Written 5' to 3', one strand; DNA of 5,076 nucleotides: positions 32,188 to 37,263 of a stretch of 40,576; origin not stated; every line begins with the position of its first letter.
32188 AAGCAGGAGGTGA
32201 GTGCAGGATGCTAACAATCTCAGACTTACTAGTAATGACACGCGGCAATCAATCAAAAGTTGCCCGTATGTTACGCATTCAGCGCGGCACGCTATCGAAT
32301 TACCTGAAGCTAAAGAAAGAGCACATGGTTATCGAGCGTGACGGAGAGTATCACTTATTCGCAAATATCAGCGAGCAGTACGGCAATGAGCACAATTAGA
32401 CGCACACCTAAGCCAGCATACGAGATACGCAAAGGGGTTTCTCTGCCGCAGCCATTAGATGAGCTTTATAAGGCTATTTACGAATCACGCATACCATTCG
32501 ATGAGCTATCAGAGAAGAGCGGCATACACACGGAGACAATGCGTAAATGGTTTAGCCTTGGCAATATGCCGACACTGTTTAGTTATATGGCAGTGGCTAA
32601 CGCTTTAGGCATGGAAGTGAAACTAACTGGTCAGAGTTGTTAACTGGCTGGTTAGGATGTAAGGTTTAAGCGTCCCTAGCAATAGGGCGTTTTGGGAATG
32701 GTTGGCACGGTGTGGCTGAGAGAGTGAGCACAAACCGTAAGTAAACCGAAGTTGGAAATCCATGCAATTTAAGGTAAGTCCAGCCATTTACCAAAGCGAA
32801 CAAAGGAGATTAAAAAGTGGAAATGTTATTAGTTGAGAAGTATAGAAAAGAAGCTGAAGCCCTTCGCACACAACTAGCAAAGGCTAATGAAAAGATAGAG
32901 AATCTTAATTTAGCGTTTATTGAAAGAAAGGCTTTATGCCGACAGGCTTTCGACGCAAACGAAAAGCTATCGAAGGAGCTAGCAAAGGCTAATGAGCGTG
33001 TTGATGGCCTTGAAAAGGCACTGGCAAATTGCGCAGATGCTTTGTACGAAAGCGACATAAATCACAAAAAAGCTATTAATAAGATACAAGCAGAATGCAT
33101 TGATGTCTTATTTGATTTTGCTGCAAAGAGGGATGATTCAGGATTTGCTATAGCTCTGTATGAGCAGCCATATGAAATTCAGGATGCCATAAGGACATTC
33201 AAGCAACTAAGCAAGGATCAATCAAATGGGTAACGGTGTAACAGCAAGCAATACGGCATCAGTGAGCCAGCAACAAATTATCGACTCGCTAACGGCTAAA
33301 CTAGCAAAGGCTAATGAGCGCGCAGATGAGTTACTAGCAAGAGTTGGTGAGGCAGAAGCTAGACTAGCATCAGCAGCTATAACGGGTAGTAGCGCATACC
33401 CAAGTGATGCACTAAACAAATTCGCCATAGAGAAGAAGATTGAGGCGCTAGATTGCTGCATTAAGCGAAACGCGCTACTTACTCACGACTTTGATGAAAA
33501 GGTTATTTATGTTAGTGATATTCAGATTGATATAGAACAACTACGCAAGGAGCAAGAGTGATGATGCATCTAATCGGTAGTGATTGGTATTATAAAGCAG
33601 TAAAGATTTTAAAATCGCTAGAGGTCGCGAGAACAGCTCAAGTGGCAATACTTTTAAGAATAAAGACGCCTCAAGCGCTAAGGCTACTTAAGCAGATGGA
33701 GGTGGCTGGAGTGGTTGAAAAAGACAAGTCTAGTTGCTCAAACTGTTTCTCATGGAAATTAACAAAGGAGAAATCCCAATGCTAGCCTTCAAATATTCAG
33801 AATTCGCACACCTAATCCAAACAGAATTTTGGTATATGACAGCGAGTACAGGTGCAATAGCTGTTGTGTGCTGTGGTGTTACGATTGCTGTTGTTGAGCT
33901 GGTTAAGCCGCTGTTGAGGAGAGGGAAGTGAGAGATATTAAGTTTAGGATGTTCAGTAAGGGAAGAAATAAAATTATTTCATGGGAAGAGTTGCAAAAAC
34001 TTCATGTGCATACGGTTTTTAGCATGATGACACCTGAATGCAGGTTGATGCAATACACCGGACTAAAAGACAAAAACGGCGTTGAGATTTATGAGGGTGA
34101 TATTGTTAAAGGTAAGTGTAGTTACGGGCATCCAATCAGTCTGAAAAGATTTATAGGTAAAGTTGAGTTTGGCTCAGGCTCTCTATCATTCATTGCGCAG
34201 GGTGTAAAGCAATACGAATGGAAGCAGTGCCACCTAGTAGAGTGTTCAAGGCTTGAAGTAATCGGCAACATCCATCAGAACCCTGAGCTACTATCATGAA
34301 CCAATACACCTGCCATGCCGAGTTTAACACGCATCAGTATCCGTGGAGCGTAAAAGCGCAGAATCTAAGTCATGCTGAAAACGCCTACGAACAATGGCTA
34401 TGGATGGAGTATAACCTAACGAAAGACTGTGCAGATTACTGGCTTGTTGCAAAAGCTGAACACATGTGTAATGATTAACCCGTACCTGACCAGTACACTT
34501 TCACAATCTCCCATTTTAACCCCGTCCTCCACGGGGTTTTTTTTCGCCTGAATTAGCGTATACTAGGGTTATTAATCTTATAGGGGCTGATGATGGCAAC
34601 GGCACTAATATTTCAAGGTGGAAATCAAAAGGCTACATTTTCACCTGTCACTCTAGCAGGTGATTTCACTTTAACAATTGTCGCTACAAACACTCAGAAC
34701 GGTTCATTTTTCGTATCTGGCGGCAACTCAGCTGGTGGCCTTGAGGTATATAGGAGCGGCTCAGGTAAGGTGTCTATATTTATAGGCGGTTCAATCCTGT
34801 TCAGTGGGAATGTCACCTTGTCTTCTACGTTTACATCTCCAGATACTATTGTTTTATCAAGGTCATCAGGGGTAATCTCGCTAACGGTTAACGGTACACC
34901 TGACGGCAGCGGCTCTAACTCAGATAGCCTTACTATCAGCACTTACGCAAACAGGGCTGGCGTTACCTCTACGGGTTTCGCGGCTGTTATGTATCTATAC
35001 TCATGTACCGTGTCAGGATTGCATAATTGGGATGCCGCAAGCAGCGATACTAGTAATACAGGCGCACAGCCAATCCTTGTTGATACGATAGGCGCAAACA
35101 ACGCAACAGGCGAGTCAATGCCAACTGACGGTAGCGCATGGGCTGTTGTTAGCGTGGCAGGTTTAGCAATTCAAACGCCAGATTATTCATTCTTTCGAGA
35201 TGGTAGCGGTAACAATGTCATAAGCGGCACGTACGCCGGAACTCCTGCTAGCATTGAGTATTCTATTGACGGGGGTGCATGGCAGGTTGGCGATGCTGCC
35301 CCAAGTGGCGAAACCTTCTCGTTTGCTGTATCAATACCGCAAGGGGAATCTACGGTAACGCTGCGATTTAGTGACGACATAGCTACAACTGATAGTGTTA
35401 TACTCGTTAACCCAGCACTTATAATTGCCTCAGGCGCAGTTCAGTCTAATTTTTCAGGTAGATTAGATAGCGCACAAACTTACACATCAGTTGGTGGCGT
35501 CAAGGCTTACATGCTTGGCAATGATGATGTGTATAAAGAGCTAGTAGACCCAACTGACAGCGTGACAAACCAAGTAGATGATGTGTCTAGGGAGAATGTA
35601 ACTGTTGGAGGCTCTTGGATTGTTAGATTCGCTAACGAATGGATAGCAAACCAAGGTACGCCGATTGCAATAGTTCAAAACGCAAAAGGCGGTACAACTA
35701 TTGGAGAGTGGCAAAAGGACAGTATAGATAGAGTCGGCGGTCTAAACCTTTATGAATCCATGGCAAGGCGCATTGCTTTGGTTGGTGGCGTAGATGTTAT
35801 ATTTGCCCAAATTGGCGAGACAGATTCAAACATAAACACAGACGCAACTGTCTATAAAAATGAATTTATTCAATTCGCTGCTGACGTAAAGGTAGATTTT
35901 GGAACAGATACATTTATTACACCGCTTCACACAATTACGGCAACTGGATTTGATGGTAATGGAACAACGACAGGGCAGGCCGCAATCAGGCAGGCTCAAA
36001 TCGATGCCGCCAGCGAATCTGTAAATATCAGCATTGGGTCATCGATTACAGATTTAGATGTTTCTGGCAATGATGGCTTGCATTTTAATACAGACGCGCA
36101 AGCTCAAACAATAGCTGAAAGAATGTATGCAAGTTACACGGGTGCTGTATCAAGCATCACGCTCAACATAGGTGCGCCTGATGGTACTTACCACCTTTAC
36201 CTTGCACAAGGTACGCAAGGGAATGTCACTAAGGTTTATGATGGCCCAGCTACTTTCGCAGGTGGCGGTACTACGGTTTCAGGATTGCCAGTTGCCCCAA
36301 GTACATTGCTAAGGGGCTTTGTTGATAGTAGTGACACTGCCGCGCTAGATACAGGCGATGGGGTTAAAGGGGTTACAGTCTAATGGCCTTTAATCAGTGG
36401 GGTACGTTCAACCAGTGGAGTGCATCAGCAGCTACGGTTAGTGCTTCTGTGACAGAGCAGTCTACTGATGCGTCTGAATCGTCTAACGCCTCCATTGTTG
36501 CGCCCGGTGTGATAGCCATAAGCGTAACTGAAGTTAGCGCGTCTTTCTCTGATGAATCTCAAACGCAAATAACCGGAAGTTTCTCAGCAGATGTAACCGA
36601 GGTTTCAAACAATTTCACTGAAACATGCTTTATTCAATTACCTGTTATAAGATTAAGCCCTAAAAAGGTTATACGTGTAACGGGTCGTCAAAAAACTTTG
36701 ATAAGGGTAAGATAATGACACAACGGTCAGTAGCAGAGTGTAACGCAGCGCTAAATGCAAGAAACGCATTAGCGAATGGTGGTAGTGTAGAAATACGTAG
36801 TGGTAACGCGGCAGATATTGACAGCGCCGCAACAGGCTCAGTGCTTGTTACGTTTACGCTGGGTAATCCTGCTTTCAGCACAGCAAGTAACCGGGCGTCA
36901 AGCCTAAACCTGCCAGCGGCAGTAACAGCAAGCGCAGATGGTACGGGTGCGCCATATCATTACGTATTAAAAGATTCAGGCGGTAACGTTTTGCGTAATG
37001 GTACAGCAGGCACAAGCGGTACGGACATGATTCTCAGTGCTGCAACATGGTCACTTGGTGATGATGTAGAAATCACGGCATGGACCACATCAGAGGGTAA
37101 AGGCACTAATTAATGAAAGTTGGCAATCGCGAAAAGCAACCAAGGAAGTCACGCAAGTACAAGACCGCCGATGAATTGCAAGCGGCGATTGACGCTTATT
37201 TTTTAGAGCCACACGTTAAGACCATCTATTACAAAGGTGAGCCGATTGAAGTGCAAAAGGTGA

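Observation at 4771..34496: Conserved roughly 21-bp element TTAAC-N6-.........(R) recurring at intergenic junctions throughout the genome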

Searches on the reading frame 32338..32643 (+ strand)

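Call 15: search_protein_families(library=pfam, proteins=[window:32338-32643:+], max_evalue=0.01)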
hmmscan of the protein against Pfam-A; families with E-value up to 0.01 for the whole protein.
window:32338-32643:+ (101 aa): 1 family
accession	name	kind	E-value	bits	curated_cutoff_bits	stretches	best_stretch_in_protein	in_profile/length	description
PF23739.1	HTH_72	-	0.0012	19.2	27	1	50-73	27-50/70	HTH 3-helical bundle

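Call 48: search_protein_families(library=phrogs, proteins=[window:32338-32643:+], max_evalue=0.001)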
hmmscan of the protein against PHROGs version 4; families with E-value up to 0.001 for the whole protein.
window:32338-32643:+ (101 aa): 1 family
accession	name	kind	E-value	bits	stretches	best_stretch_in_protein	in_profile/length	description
phrog_4268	-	transcription regulation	0.00047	21.3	1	55-97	50-92/96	transcriptional repressor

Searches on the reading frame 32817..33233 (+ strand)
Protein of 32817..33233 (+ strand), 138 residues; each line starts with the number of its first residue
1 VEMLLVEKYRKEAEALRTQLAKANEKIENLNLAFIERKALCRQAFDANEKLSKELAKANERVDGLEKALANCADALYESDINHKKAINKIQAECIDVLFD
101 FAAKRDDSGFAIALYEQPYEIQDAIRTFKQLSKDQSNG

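Call 48: search_protein_families(library=phrogs, proteins=[window:32817-33233:+], max_evalue=0.001)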
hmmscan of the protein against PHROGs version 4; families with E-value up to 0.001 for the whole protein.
window:32817-33233:+ (138 aa): 2 families
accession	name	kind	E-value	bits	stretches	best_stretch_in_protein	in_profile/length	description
phrog_13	-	lysis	0.0003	21.9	1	3-74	20-91/154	Rz-like spanin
phrog_35568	-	unknown function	0.00078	20.5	0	37-69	6-38/100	-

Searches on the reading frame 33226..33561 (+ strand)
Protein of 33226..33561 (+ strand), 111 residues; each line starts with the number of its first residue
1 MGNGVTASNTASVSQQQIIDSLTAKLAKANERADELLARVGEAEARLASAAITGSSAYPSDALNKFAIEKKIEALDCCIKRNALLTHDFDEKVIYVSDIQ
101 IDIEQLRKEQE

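Call 49: search_protein_families(library=phrogs, proteins=[window:33226-33561:+], max_evalue=0.001)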
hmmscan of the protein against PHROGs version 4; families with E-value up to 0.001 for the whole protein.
window:33226-33561:+ (111 aa): 1 family
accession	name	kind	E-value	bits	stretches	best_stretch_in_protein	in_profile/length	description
phrog_19342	-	unknown function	2.7e-06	28.1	1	11-110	159-253/256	-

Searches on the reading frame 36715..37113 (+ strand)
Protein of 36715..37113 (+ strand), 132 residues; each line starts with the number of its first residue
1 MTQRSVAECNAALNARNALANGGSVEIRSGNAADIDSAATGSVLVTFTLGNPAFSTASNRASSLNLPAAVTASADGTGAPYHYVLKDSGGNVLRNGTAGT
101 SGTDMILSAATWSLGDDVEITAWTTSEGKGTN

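Call 49: search_protein_families(library=phrogs, proteins=[window:36715-37113:+], max_evalue=0.001)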
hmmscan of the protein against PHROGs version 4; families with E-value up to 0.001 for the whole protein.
window:36715-37113:+ (132 aa): 1 family
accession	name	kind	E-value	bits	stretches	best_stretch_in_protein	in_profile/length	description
phrog_3758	-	head and packaging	1.1e-14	55.5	1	5-129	6-139/140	virion structural protein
